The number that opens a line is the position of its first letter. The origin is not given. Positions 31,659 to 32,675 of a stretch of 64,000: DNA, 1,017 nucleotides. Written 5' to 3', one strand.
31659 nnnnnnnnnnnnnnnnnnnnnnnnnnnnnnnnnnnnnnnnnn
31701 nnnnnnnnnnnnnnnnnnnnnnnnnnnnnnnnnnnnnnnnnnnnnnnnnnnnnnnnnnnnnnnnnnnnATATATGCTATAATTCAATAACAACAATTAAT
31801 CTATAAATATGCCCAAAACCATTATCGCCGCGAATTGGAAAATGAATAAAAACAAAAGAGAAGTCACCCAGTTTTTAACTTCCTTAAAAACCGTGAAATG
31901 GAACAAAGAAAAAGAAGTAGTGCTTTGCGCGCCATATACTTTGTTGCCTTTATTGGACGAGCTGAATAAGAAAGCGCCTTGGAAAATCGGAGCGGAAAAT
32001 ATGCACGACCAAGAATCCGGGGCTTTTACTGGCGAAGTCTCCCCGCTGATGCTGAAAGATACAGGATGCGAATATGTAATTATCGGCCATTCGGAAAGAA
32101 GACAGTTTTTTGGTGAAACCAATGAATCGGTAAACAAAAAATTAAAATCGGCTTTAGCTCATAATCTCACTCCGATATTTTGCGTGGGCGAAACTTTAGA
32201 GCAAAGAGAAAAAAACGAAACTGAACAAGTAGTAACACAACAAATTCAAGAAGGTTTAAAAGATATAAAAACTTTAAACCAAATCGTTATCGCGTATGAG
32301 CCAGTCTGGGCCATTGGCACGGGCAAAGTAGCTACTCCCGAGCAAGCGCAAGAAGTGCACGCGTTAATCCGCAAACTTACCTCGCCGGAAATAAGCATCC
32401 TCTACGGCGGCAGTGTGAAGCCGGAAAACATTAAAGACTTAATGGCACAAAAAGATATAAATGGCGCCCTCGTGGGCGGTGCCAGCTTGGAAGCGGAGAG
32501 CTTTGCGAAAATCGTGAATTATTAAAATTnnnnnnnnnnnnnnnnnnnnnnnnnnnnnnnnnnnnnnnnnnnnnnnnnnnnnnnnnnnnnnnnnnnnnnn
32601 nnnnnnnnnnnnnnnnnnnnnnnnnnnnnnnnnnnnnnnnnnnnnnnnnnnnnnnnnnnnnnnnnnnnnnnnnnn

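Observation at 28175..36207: Two ~1200-aa orphan proteins bracketing tpiA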

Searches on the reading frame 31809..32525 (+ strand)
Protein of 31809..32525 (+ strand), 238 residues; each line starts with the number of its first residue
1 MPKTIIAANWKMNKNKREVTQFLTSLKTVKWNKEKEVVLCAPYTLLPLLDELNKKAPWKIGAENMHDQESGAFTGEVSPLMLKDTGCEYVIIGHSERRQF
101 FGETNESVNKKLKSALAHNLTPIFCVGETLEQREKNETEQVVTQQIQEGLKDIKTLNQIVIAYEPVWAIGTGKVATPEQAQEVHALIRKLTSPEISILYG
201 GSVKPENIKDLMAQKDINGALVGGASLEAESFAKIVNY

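Call 7: search_protein_families(library=pfam, proteins=[window:31809-32525:+], max_evalue=1)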
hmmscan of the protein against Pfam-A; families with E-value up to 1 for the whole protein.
window:31809-32525:+ (238 aa): 4 families
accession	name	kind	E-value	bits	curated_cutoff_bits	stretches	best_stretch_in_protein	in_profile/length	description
PF00121.24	TIM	-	6.5e-95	317.7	20.1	1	5-237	2-243/245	Triosephosphate isomerase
PF00378.25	ECH_1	-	0.021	14.6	27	1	120-171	49-102/251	Enoyl-CoA hydratase/isomerase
PF03932.20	CutC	-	0.073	13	23.3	1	154-218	131-194/202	CutC family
PF19068.5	DUF5764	-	0.1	13.1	29.2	1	115-163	14-64/133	Family of unknown function (DUF5764)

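Call 8: search_protein_families(library=ncbifam, proteins=[window:31809-32525:+], max_evalue=1)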
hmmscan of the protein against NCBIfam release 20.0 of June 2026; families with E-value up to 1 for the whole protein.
window:31809-32525:+ (238 aa): 11 families
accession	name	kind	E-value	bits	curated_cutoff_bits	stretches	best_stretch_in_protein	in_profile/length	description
NF010569.0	PRK13962.1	equivalog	6.2e-90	302.2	883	1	3-238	398-643/645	bifunctional phosphoglycerate kinase/triosephosphate isomerase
NF000722.0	PRK00042.2-1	equivalog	3.4e-68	229.7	293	1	2-237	2-246/256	triose-phosphate isomerase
NF011163.0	PRK14565.1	equivalog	4.4e-66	223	298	1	5-237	4-232/240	triosephosphate isomerase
NF000728.0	PRK00042.3-2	equivalog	1.2e-58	198.4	255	1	5-237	2-227/231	triose-phosphate isomerase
TIGR00419.1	tim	equivalog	1e-53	182.5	130.6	1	5-230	1-228/228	triose-phosphate isomerase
NF012036.0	PRK15492.1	equivalog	2.8e-53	181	509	1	3-237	4-256/261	triosephosphate isomerase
NF011497.0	PRK14905.1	equivalog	1.2e-50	172.8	485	1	5-236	7-256/357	triosephosphate isomerase/PTS system glucose/sucrose-specific transporter subunit IIB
NF000729.0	PRK00042.3-3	equivalog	7.4e-34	117.6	309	1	45-237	43-232/234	triose-phosphate isomerase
NF003302.0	PRK04302.1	subfamily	1.2e-14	54.6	132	2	2-129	2-124/223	triose-phosphate isomerase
NF007972.0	PRK10696.1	equivalog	0.022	14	272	1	42-93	54-106/295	tRNA 2-thiocytidine(32) synthetase TtcA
NF007947.0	PRK10666.1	equivalog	0.17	10.8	657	1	183-222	38-77/428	ammonium transporter AmtB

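Call 13: find_encoding_contigs(protein=window:31809-32525:+, flank=10000, max_places=6)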
Protein window:31809-32525:+ (238 aa): 3 contigs read that carry it; 3 places shown.
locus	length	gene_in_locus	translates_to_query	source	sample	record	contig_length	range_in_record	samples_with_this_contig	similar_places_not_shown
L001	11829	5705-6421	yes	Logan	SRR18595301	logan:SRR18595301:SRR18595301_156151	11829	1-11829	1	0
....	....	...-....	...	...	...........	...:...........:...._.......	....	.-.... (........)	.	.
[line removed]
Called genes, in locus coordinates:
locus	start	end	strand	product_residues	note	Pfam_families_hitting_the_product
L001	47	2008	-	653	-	PF13620:CarboxypepD_reg, PF13620:CarboxypepD_reg, PF10670:DUF4198 (weak), PF13620:CarboxypepD_reg, PF13715:CarbopepD_reg_2 (weak), PF20598:DUF6795 (weak), PF13620:CarboxypepD_reg, PF13715:CarbopepD_reg_2, +9 more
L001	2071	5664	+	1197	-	-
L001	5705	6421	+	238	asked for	PF00121:TIM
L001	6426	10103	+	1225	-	-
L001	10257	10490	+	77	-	-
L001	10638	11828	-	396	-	?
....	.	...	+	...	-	?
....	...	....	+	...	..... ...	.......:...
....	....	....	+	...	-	?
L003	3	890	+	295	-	?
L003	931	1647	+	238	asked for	PF00121:TIM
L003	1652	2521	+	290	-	?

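Call 20: find_related_loci(query=window:31809-32525:+, collection=genome_contigs, flank=10000)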
Query window:31809-32525:+ (238 aa) in genome_contigs; peptide patterns used: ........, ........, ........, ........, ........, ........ (x = any residue, [..] = any of these).
600 stretches matched a pattern (row limit reached: there are more); 587 encode a relative of the query (tblastn E <= 1e-3); the best 80 are kept; 80 distinct loci.
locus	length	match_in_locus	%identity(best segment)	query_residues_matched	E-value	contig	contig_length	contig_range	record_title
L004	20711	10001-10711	59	5-238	3e-88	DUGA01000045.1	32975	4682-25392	MAG TPA_asm: Candidatus Woesearchaeota archaeon isolate UBA10200 contig_34007, whole genome shotgun sequence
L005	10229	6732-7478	55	1-238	4e-86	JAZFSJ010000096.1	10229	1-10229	MAG: Thermodesulfobacteriota bacterium isolate BS1bin.6 BS1bin.6_96, whole genome shotgun sequence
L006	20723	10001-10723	55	1-233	1e-81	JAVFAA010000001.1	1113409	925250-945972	MAG: Dissulfurispiraceae bacterium isolate BF4_79 NODE_1_length_1113409_cov_19.562459_Biofilm4, whole genome shotgun seq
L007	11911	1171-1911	57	1-236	8e-86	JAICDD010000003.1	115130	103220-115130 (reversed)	MAG: Fusobacteriales bacterium isolate K_7_4_bin.55 scaffold_232, whole genome shotgun sequence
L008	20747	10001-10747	55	1-238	2e-84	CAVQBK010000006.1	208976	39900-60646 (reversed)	MAG: uncultured bacterium isolate MFD02923.bin.1.27 genome assembly, contig: contig_31049, whole genome shotgun sequence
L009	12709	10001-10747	57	1-236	2e-84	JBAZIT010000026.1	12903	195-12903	MAG: Candidatus Omnitrophota bacterium isolate SO_2017_LW4_101 scaffold_9343_c1_LW137-91_2017, whole genome shotgun sequ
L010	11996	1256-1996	55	1-236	2e-84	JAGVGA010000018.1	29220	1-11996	MAG: Candidatus Omnitrophota bacterium isolate DeMMO2_40 c_000000066180, whole genome shotgun sequence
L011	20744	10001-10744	55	3-238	9e-84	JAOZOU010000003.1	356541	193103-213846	MAG: bacterium isolate GMC4.maxbin2.282 GMC4_3_length_356541_cov_24.993024, whole genome shotgun sequence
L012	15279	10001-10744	54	1-238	1e-83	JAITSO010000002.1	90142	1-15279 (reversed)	MAG: Elusimicrobiota bacterium isolate Roe453_bin9 k119_3217812, whole genome shotgun sequence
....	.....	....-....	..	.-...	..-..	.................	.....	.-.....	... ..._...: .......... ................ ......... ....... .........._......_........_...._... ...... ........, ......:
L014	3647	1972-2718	55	1-236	1e-83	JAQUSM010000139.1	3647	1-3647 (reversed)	MAG: Candidatus Omnitrophota bacterium isolate STD1_97 NODE_116885_length_3647_cov_2.901705_Sandtown_D1, whole genome sh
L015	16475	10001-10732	54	1-235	7e-83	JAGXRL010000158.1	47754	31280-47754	MAG: Candidatus Latescibacterota bacterium isolate CROMO_A_102 c_000001130661, whole genome shotgun sequence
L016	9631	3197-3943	53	1-238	6e-83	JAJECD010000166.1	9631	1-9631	MAG: Candidatus Poribacteria bacterium isolate jk18x9bins.85 k141_55117, whole genome shotgun sequence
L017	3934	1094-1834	55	1-236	1e-82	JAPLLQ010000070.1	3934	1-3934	MAG: Candidatus Omnitrophota bacterium isolate LacPavin_0419_WC90_MAG_41_7 LacPavin_0419_WC90_scaffold_224344, whole gen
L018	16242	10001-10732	53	3-238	2e-82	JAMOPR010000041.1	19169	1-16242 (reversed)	MAG: Desulfurobacteriaceae bacterium isolate 4559-240_metabat1_scaf2bin.055 4559-240_scaffold_1460_c1, whole genome shot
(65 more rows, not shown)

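Call 23: find_homologous_proteins(query=window:31809-32525:+, max_evalue=1e-40)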
Query window:31809-32525:+ (238 aa): 7993 proteins with E <= 1e-40 among 8000 candidates; the best 120 are listed.
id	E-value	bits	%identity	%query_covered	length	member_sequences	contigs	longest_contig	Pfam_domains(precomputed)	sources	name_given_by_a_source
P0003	3.7e-153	526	100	100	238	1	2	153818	PF00121.25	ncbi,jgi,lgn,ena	ncbi:MAG: triose-phosphate isomerase [Patescibacteria group bacterium]|jgi:triosephosphate isomerase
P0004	2.1e-120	418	79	100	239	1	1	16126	PF00121.25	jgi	jgi:triosephosphate isomerase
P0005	8.7e-119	413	77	100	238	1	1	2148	PF00121.25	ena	-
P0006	6.1e-115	401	75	100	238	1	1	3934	PF00121.25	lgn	-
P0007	2.4e-113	395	74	100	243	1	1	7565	PF00121.25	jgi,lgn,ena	-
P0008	1.2e-106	373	71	99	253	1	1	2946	PF00121.25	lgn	-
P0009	3.1e-106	372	68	100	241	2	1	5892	PF00121.25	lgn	-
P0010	1.4e-99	350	68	99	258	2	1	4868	PF00121.25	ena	-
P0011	1.3e-98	347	68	100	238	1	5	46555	PF00121.25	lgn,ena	-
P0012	4.1e-96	339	66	100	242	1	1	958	PF00121.25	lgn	-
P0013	2.1e-93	330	63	100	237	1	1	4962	PF00121.25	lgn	-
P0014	1.9e-92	327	63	100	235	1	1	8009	PF00121.25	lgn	-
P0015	5.3e-91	322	65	100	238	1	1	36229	PF00121.25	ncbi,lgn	-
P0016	2.1e-89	317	62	100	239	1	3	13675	PF00121.25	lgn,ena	-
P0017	9.5e-89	315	62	100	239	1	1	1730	PF00121.25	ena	-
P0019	9.8e-87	308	60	100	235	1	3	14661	PF00121.25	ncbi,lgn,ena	ncbi:MAG: triose-phosphate isomerase [Patescibacteria group bacterium]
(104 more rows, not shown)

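Call 24: find_encoding_contigs(protein=P0004, flank=10000, max_places=2)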
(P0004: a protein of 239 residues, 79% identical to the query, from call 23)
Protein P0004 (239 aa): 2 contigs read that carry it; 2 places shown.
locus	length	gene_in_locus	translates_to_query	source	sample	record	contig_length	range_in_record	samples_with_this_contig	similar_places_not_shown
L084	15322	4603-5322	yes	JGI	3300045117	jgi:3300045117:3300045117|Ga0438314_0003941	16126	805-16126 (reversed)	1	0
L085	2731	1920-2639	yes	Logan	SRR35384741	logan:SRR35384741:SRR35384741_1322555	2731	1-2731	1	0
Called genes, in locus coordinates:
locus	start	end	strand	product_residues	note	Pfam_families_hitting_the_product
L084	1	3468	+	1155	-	?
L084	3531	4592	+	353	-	PF02661:Fic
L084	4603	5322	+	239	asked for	PF00121:TIM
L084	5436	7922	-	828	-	PF00521:DNA_topoisoIV, PF03989:DNA_gyraseA_C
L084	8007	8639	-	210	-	-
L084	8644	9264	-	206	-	PF13483:Lactamase_B_3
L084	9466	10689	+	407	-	PF21543:CvfB_2nd (faint), PF00575:S1 (weak), PF21710:Spt6_S1 (faint), PF00575:S1, PF23459:S1_RRP5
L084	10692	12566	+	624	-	PF06480:FtsH_ext, PF00004:AAA, PF07728:AAA_5 (weak), PF20720:nSTAND3 (faint), PF17862:AAA_lid_3, PF01434:Peptidase_M41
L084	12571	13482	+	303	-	-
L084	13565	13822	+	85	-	PF01541:GIY-YIG, PF10544:T5orf172 (weak)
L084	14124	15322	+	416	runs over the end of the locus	PF08529:NusA_N, PF00575:S1 (weak), PF13184:KH_NusA_1st, PF26594:KH_NusA_2nd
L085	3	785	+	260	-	?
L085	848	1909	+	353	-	PF02661:Fic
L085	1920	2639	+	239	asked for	PF00121:TIM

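Call 25: find_encoding_contigs(protein=P0007, flank=10000, max_places=2)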
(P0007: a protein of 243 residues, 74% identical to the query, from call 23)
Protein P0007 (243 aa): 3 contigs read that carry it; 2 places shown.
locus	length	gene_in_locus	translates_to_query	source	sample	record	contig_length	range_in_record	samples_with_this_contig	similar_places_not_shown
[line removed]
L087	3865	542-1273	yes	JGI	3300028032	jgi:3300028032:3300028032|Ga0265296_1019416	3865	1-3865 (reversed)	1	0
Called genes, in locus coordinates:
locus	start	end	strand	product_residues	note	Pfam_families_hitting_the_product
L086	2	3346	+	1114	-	?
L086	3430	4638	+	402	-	PF02661:Fic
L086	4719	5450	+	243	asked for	PF00121:TIM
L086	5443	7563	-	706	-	?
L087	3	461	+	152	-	?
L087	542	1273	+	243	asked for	PF00121:TIM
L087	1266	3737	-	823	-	PF00521:DNA_topoisoIV, PF03989:DNA_gyraseA_C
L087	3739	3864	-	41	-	?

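Call 26: find_encoding_contigs(protein=P0011, flank=10000, max_places=2)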
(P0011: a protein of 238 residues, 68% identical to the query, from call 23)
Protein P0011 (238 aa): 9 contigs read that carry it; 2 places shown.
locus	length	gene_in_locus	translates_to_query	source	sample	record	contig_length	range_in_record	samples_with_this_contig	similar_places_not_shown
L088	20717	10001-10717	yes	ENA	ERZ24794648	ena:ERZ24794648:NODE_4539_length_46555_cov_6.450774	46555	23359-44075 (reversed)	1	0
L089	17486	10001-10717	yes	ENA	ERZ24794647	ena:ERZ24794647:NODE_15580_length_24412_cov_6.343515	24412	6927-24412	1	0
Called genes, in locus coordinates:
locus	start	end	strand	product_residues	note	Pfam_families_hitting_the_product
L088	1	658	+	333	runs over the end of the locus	-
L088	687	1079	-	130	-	PF00886:Ribosomal_S16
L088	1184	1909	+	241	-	-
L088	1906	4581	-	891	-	PF02463:SMC_N, PF13175:AAA_15, PF13304:AAA_21 (faint), PF13476:AAA_23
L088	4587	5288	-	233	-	PF22935:RM44_endonuclase (weak), PF14622:Ribonucleas_3_3, PF00636:Ribonuclease_3, PF00035:dsrm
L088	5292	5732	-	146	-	PF01029:NusB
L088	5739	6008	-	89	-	PF01783:Ribosomal_L32p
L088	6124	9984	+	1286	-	-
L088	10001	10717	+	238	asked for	PF00121:TIM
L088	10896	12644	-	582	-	PF00753:Lactamase_B, PF23023:Anti-Pycsar_Apyc1 (weak), PF12706:Lactamase_B_2, PF22505:RNase_J_b_CASP, PF17770:RNase_J_C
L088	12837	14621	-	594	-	PF00496:SBP_bac_5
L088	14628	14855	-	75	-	PF03840:SecG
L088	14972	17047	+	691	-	PF00580:UvrD-helicase, PF13086:AAA_11, PF13245:AAA_19, PF13604:AAA_30 (faint), PF01443:Viral_helicase1 (faint), PF13361:UvrD_C, PF13538:UvrD_C_2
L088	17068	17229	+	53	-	-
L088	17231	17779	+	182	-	-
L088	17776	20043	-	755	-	PF00069:Pkinase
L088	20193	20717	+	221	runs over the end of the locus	-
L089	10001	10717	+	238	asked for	PF00121:TIM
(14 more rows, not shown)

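Call 27: find_encoding_contigs(protein=P0015, flank=10000, max_places=2)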
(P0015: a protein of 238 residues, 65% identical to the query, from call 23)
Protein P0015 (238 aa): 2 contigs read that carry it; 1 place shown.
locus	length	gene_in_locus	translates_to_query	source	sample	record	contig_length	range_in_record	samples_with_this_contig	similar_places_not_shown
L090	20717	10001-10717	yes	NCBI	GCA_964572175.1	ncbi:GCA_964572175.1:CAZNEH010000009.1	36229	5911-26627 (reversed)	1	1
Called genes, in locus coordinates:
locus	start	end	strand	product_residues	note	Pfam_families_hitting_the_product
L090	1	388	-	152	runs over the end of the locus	PF00588:SpoU_methylase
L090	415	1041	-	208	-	-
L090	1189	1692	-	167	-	-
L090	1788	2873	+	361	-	-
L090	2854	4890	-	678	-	PF00512:HisKA, PF02518:HATPase_c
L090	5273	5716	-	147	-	PF00886:Ribosomal_S16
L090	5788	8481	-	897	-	PF02463:SMC_N, PF13175:AAA_15, PF13304:AAA_21 (faint), PF13476:AAA_23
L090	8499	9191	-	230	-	PF22935:RM44_endonuclase, PF14622:Ribonucleas_3_3, PF00636:Ribonuclease_3, PF00035:dsrm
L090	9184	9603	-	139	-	PF01029:NusB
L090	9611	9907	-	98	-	PF01783:Ribosomal_L32p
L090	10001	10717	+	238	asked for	PF00121:TIM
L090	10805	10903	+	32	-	-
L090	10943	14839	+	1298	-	PF05048:NosD, PF13229:Beta_helix, PF05048:NosD, PF13229:Beta_helix, PF13287:Fn3_assoc, PF13290:CHB_HEX_C_1, PF16656:Pur_ac_phosph_N, PF18884:TSP3_bac (faint)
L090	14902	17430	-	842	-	PF00521:DNA_topoisoIV, PF03989:DNA_gyraseA_C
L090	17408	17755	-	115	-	-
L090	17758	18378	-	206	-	PF13483:Lactamase_B_3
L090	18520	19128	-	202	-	-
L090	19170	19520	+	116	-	-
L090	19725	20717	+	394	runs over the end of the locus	PF00575:S1, PF21710:Spt6_S1 (weak), PF00575:S1, PF23459:S1_RRP5 (weak)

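Call 31: find_encoding_contigs(protein=P0016, flank=10000, max_places=1)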
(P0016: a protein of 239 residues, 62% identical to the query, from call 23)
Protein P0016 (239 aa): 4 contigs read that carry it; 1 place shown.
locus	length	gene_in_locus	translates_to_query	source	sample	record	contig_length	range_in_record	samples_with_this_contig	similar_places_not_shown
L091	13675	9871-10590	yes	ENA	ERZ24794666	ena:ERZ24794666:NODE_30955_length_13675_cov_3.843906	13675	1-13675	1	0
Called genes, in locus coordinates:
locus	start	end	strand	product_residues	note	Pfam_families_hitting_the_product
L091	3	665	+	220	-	?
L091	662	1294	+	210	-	-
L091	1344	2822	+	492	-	-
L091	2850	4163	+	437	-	PF02156:Glyco_hydro_26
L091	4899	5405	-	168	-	PF00886:Ribosomal_S16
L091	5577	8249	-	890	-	PF02463:SMC_N, PF13175:AAA_15, PF13304:AAA_21 (faint), PF10473:CENP-F_leu_zip (weak)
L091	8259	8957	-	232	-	PF22935:RM44_endonuclase (weak), PF14622:Ribonucleas_3_3, PF00636:Ribonuclease_3, PF00035:dsrm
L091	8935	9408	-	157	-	PF01029:NusB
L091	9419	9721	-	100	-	PF01783:Ribosomal_L32p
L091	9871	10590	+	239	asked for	PF00121:TIM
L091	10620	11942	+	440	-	-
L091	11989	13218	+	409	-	-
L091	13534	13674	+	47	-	?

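Call 32: find_encoding_contigs(protein=P0019, flank=10000, max_places=1)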
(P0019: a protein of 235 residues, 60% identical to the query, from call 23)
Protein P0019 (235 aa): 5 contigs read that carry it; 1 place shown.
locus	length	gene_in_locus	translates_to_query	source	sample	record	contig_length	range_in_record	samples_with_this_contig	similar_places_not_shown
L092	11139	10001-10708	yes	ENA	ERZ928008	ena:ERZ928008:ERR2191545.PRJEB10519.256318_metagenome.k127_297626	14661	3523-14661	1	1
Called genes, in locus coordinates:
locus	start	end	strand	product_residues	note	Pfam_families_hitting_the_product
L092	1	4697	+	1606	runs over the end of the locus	PF05048:NosD (weak), PF13229:Beta_helix (weak), PF13290:CHB_HEX_C_1 (weak), PF16656:Pur_ac_phosph_N (weak)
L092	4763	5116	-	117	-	PF00886:Ribosomal_S16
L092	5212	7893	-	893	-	PF02463:SMC_N, PF13175:AAA_15 (weak), PF13476:AAA_23, PF13304:AAA_21 (weak)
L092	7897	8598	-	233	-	PF22935:RM44_endonuclase (weak), PF14622:Ribonucleas_3_3, PF00636:Ribonuclease_3, PF00035:dsrm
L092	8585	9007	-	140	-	PF01029:NusB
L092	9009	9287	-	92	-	PF01783:Ribosomal_L32p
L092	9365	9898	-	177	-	-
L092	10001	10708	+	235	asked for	PF00121:TIM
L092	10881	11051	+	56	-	-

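Call 33: find_encoding_contigs(protein=P0014, flank=10000, max_places=1)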
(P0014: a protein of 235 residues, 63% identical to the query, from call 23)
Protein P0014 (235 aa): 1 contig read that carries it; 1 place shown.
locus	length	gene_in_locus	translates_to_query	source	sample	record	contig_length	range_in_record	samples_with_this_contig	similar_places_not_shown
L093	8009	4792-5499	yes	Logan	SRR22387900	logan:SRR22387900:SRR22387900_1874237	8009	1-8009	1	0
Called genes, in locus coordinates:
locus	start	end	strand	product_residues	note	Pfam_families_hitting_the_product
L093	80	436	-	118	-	PF00886:Ribosomal_S16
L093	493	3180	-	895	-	PF02463:SMC_N, PF13175:AAA_15, PF13476:AAA_23, PF13304:AAA_21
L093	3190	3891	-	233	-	PF22935:RM44_endonuclase (weak), PF14622:Ribonucleas_3_3, PF00636:Ribonuclease_3, PF00035:dsrm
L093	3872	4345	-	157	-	PF01029:NusB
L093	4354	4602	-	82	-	PF01783:Ribosomal_L32p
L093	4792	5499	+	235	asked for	PF00121:TIM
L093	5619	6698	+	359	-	-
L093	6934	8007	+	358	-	?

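Call 34: find_encoding_contigs(protein=P0009, flank=10000, max_places=1)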
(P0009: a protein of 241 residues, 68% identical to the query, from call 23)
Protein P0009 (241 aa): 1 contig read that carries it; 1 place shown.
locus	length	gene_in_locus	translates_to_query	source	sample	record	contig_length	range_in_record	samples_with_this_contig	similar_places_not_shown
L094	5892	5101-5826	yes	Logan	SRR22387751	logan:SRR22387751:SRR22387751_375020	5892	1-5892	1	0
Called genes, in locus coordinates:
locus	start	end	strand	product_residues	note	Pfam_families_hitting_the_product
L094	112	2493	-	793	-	-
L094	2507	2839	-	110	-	-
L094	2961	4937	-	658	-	PF13620:CarboxypepD_reg, PF17210:SdrD_B (faint), PF13620:CarboxypepD_reg, PF13715:CarbopepD_reg_2 (weak), PF13620:CarboxypepD_reg, PF13715:CarbopepD_reg_2 (weak), PF13620:CarboxypepD_reg, PF13715:CarbopepD_reg_2, +2 more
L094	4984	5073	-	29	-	-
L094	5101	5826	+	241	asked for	PF00121:TIM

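Call 95: search_protein_families(library=pfam, proteins=[L088:6124-9981:+, L086:2-3343:+, L084:1-3465:+, L084:3531-4589:+, L086:3430-4635:+], max_evalue=0.05)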
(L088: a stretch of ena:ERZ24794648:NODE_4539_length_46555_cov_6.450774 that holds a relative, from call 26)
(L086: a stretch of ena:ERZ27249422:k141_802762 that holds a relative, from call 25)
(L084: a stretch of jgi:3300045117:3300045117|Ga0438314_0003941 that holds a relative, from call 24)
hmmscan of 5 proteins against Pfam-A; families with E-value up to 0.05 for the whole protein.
L088:6124-9981:+ (1286 aa): 1 family
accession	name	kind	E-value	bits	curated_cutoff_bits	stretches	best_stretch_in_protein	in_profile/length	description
PF24814.1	WD40_Prp19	-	0.027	14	320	0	981-1067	104-233/281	Prp19 WD40 domain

L086:2-3343:+ (1114 aa): 5 families
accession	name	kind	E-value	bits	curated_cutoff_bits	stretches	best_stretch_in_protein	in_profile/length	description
PF00400.38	WD40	-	0.0023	18.8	27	0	896-919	14-38/39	WD domain, G-beta repeat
PF24814.1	WD40_Prp19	-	0.012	15.1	320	0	896-930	138-173/281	Prp19 WD40 domain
PF23409.1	Beta-prop_EML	-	0.013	15.5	88.2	0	894-929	157-192/267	Echinoderm microtubule-associated protein first beta-propeller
PF12188.13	STAT2_C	-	0.042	14.2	27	0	231-259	13-41/56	Signal transducer and activator of transcription 2 C terminal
PF24817.1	WD40_WDHD1_1st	-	0.045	13.4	109.9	0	904-1070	16-174/291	WDHD1 first WD40 domain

L084:1-3465:+ (1155 aa): 0 families

L084:3531-4589:+ (353 aa): 2 families
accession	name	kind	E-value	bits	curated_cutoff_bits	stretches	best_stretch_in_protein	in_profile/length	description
PF02661.23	Fic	-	1.4e-15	58.3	24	1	110-220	2-93/93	Fic/DOC family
PF20136.4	DUF6526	-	0.023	15.2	23.7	0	283-332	86-137/145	Family of unknown function (DUF6526)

L086:3430-4635:+ (402 aa): 2 families
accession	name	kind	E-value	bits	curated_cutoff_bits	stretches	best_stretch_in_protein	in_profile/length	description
PF02661.23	Fic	-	1.2e-12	48.9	24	1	136-236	2-91/93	Fic/DOC family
PF07533.21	BRK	-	0.0054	16.8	23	0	78-94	24-40/44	BRK domain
